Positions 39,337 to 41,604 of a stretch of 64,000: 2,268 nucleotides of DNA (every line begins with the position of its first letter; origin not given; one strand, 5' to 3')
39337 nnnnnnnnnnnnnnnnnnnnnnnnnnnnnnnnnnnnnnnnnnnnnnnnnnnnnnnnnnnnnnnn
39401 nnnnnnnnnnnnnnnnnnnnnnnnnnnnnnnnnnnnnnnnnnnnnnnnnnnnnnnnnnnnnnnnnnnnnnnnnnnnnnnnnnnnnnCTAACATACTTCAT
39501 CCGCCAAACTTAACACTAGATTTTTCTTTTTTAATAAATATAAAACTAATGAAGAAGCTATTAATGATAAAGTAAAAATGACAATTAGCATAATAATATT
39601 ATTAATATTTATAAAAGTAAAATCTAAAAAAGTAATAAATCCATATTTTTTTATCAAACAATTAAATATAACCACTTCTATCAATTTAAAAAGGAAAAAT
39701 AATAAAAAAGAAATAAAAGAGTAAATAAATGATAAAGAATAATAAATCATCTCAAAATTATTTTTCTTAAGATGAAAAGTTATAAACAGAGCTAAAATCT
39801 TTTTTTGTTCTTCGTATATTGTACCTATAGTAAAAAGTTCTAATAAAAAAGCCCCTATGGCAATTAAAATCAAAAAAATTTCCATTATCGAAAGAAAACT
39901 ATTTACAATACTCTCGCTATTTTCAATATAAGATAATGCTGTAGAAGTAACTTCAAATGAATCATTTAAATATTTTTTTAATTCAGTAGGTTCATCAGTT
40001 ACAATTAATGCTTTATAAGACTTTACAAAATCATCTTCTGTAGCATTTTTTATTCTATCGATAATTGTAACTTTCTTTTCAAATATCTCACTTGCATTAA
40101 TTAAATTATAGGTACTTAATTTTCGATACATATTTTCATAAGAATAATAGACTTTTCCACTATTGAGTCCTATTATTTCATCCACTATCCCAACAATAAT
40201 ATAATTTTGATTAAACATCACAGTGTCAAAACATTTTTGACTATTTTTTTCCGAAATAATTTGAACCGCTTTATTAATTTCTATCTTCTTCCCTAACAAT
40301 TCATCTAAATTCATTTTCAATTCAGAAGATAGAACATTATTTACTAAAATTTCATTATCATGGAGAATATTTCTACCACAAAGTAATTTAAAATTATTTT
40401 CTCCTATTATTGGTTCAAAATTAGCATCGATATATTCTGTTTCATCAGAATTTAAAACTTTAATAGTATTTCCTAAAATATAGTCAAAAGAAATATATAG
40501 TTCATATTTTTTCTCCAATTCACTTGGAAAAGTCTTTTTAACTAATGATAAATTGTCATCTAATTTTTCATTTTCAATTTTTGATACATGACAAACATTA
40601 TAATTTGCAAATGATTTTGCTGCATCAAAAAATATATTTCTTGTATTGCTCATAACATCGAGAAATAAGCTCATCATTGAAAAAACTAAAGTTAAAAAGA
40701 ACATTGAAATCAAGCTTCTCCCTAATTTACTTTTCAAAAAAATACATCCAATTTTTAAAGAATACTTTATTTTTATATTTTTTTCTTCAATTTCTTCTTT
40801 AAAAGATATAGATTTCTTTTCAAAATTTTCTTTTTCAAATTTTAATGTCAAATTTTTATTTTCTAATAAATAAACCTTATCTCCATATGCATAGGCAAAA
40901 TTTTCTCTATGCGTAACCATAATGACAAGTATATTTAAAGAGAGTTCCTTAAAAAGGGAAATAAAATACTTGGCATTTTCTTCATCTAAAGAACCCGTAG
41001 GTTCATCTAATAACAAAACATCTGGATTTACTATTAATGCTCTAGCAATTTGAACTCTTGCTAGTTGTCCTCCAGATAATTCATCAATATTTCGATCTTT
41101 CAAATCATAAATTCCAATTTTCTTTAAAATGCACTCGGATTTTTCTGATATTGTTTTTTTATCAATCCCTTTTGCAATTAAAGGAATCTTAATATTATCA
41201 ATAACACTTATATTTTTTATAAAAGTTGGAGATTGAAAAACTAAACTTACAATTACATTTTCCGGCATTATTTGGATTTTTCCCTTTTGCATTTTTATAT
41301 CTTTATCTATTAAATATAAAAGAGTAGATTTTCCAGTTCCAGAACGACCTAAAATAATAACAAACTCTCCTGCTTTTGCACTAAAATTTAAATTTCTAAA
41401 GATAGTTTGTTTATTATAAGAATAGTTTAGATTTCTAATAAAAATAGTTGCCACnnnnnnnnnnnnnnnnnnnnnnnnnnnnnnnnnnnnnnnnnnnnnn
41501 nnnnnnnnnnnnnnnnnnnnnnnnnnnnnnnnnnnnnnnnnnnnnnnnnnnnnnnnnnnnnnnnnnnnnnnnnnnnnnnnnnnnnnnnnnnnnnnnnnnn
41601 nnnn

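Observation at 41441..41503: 16-bp inverted repeat bridging the atpC stop codon and the GTG start codon of the downstream fused ABC gene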

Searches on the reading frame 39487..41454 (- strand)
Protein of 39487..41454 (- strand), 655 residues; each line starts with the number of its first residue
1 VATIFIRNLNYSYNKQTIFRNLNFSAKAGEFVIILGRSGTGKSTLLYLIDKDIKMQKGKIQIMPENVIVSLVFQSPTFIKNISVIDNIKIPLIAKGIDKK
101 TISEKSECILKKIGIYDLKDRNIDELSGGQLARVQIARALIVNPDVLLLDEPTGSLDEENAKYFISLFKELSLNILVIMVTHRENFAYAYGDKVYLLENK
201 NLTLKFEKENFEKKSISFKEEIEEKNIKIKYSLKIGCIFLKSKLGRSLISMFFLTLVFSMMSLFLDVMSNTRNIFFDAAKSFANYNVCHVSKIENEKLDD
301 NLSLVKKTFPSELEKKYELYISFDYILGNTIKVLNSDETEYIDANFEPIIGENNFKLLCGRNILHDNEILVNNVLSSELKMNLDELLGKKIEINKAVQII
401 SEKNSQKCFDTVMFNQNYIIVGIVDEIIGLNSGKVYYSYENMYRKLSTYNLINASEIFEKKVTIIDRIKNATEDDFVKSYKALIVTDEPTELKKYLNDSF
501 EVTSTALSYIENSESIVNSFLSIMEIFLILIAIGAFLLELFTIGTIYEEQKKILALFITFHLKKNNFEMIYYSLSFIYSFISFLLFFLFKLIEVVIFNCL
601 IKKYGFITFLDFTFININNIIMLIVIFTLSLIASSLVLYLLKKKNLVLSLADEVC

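Call 10: search_protein_families(library=pfam, proteins=[window:39487-41454:-])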
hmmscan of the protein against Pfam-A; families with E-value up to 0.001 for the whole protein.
window:39487-41454:- (655 aa): 2 families
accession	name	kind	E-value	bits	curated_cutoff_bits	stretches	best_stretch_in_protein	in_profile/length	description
PF00005.33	ABC_tran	-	1.1e-27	97.7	25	1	20-153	2-136/137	ABC transporter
PF02463.25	SMC_N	-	0.00097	19.1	40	0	71-190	135-205/220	RecF/RecN/SMC N terminal domain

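Call 11: search_protein_families(library=ncbifam, proteins=[window:39487-41454:-])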
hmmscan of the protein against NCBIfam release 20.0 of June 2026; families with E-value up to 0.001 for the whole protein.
window:39487-41454:- (655 aa): 181 families (the best 25 are shown)
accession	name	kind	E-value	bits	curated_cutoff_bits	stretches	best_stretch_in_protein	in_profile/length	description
TIGR02673.1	FtsE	equivalog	4.5e-38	131.1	264.85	1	6-199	4-212/214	cell division ATP-binding protein FtsE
NF038007.1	ABC_ATP_DarD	equivalog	4.8e-37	127.5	375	1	15-199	17-215/218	darobactin export ABC transporter ATP-binding protein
TIGR03608.1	L_ocin_972_ABC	subfamily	1.1e-36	126.3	254.85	1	6-187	1-197/206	putative bacteriocin export ABC transporter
NF043075.1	MMSYN1_0197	equivalog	4.1e-36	124.6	550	1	4-200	3-209/341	spermidine/putrescine ABC transporter ATP-binding protein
TIGR02315.1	ABC_phnC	equivalog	3.8e-34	118.2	266.1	1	4-212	2-234/243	phosphonate ABC transporter ATP-binding protein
TIGR03265.1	PhnT2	equivalog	1e-33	117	457.7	1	3-200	4-211/353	putative 2-aminoethylphosphonate ABC transporter ATP-binding protein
NF040840.2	tungstate_WtpC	equivalog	1.1e-32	113.7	440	1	6-202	4-209/347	tungstate ABC transporter ATP-binding protein WtpC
TIGR02211.1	LolD_lipo_ex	equivalog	2.1e-32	112.4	307.75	1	14-192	16-210/221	lipoprotein-releasing ABC transporter ATP-binding protein LolD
TIGR00972.1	3a0107s01c2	equivalog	5e-32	111.2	343.2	1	5-203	3-222/248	phosphate ABC transporter ATP-binding protein PstB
NF006987.0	PRK09452.1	equivalog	5.4e-32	110.9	482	1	4-201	18-225/378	spermidine/putrescine ABC transporter ATP-binding protein PotA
NF008338.0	PRK11124.1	equivalog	1.6e-31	109.6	369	1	3-214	2-231/242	arginine ABC transporter ATP-binding protein ArtP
TIGR04520.1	ECF_ATPase_1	equivalog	1.7e-31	109.7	315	1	5-212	2-224/269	energy-coupling factor transporter ATPase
TIGR03864.1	PQQ_ABC_ATP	hypoth_equivalog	2.7e-31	108.8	302.25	1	4-183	2-192/236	ABC transporter, ATP-binding subunit, PQQ-dependent alcohol dehydrogenase system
NF008513.0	PRK11432.1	equivalog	5.7e-31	107.7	496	1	5-203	8-216/351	ferric ABC transporter ATP-binding protein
TIGR04521.1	ECF_ATPase_2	equivalog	8.8e-31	107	330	1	5-213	2-235/279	energy-coupling factor transporter ATPase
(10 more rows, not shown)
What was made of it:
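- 39487..41454 (-): Fused ABC gene (655 aa): an N-terminal ABC ATPase (Walker A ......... at residues 36-44) plus a C-terminal membrane part with MacB-like layout. It has a GTG start and no Shine-Dalgarno. PF00005 and ABC-ATPase profiles aligned from residues 1-6 (calls 10, 11).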

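Call 12: find_encoding_contigs(protein=window:39487-41454:-, flank=3000, max_places=8)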
Protein window:39487-41454:- (655 aa): 24 contigs read that carry it; 8 places shown.
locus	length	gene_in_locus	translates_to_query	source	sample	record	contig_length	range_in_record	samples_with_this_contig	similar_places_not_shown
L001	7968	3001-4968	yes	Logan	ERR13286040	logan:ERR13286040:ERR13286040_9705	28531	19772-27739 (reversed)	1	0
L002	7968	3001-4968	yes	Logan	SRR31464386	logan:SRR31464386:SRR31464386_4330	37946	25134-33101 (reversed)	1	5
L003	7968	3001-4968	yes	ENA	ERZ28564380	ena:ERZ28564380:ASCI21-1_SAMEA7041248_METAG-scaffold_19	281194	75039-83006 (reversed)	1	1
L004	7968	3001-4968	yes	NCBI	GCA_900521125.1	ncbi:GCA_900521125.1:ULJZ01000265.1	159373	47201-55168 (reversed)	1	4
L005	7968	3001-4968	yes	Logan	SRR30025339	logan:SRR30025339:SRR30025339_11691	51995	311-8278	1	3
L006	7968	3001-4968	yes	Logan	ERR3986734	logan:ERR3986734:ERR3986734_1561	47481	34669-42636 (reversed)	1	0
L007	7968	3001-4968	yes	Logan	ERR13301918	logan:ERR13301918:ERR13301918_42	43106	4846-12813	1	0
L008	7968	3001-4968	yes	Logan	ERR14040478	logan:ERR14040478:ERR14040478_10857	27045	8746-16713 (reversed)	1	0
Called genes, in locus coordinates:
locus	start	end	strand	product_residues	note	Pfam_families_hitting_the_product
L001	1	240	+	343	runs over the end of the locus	?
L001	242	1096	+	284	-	PF00231:ATP-synt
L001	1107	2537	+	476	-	PF02874:ATP-synt_ab_N, PF00006:ATP-synt_ab, PF22919:ATP-synt_VA_C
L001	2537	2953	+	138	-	PF02823:ATP-synt_DE_N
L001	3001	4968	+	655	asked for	PF00005:ABC_tran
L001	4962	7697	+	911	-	PF00005:ABC_tran, PF02463:SMC_N (weak), PF02687:FtsX (faint)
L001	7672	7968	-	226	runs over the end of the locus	PF03167:UDG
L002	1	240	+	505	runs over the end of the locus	PF02874:ATP-synt_ab_N, PF00006:ATP-synt_ab, PF00306:ATP-synt_ab_C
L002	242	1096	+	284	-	PF00231:ATP-synt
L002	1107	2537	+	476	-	PF02874:ATP-synt_ab_N, PF00006:ATP-synt_ab, PF22919:ATP-synt_VA_C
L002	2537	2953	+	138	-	PF02823:ATP-synt_DE_N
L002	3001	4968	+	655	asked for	PF00005:ABC_tran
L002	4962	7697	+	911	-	PF00005:ABC_tran, PF02463:SMC_N (weak)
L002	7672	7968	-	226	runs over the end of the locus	PF03167:UDG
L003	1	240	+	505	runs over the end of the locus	PF02874:ATP-synt_ab_N, PF00006:ATP-synt_ab, PF00306:ATP-synt_ab_C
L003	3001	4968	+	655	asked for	PF00005:ABC_tran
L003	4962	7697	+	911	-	PF00005:ABC_tran, PF02463:SMC_N (weak)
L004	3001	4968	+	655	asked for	PF00005:ABC_tran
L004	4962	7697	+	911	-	PF00005:ABC_tran, PF02463:SMC_N (weak), PF02687:FtsX (faint)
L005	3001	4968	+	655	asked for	PF00005:ABC_tran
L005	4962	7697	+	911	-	PF00005:ABC_tran, PF02463:SMC_N (weak), PF02687:FtsX (faint)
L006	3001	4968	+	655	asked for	PF00005:ABC_tran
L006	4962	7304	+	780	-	PF00005:ABC_tran, PF02463:SMC_N (weak)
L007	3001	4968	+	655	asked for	PF00005:ABC_tran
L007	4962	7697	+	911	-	PF00005:ABC_tran, PF02463:SMC_N (weak), PF02687:FtsX (faint)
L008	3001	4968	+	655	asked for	PF00005:ABC_tran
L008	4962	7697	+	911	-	PF00005:ABC_tran, PF02463:SMC_N (weak), PF02687:FtsX (faint)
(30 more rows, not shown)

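Call 13: find_related_loci(query=window:39487-41454:-, collection=genome_contigs, flank=4000)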
Query window:39487-41454:- (655 aa) in genome_contigs; peptide patterns used: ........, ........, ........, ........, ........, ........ (x = any residue, [..] = any of these).
270 stretches matched a pattern; 28 encode a relative of the query (tblastn E <= 1e-3); 28 distinct loci.
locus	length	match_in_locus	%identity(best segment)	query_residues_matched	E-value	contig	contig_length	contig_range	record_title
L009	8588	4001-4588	31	18-199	2e-25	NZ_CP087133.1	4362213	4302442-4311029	Flavobacterium flavipigmentatum strain F-70 chromosome, complete genome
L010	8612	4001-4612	33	8-204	3e-21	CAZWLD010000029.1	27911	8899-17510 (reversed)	MAG TPA_asm: uncultured Anaeroplasmatales bacterium isolate binchicken_co370_319 genome assembly, contig: NODE_1933_leng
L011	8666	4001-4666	29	4-211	4e-23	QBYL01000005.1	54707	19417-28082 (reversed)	Pelagibacteraceae bacterium AG-325-J13 Ga0172117_105, whole genome shotgun sequence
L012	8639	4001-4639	31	2-205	1e-21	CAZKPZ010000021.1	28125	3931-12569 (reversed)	MAG TPA_asm: uncultured Treponema sp. isolate binchicken_co353_8 genome assembly, contig: NODE_2934_length_28125_cov_6.6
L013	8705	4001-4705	28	4-199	6e-20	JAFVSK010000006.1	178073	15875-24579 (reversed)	MAG: Clostridia bacterium isolate RGIG5352 Sheep_Colon-3__c241, whole genome shotgun sequence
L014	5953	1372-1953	32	4-182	9e-20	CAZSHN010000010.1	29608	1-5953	MAG TPA_asm: uncultured Candidatus Saccharibacteria bacterium isolate SRP332253_co2_170 genome assembly, contig: NODE_13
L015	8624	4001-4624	30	6-198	2e-16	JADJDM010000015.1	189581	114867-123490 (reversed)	MAG: Bacteroidetes bacterium isolate Aved_18-Q3-R54-62_MAXAC.142 tig00017488-10-1895040, whole genome shotgun sequence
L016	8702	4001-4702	29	6-221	2e-15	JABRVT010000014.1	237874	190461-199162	MAG: Candidatus Brocadia sp. isolate MAG-01r c_000000000014, whole genome shotgun sequence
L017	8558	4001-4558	30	8-182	2e-14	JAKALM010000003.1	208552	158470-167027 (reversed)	MAG: Bacteroidetes bacterium isolate WY5.bin127 NODE_76_length_208552_cov_19.996670, whole genome shotgun sequence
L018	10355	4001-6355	26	11-183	6e-14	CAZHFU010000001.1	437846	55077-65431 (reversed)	MAG TPA_asm: uncultured Anaerolinea sp. isolate SRP220891_co2_410 genome assembly, contig: NODE_4_length_437846_cov_23.8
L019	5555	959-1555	29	2-183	2e-12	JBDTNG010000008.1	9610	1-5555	MAG: Flavobacterium sp. isolate cluster3_bin.145 NODE_33127_length_9610_cov_5.040293, whole genome shotgun sequence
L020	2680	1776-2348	25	8-183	1e-12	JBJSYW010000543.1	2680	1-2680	MAG: Chloroflexota bacterium isolate samp_4434_semibin_103 samp_4434_1859416, whole genome shotgun sequence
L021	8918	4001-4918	36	21-198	1e-11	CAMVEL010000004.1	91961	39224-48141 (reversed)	MAG TPA_asm: uncultured Erysipelotrichaceae bacterium isolate SRR8387716_bin.60_metaWRAP_v1.3_MAG genome assembly, conti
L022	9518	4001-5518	25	8-233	3e-11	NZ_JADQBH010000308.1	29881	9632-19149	MAG: Marinilabilia sp. isolate Soudan_9 NODE_582_length_29881_cov_7.013411, whole genome shotgun sequence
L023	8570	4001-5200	29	26-182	1e-10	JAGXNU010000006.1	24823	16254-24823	MAG: Promethearchaeota archaeon isolate bin22 NODE_6_length_24823_cov_118.000242, whole genome shotgun sequence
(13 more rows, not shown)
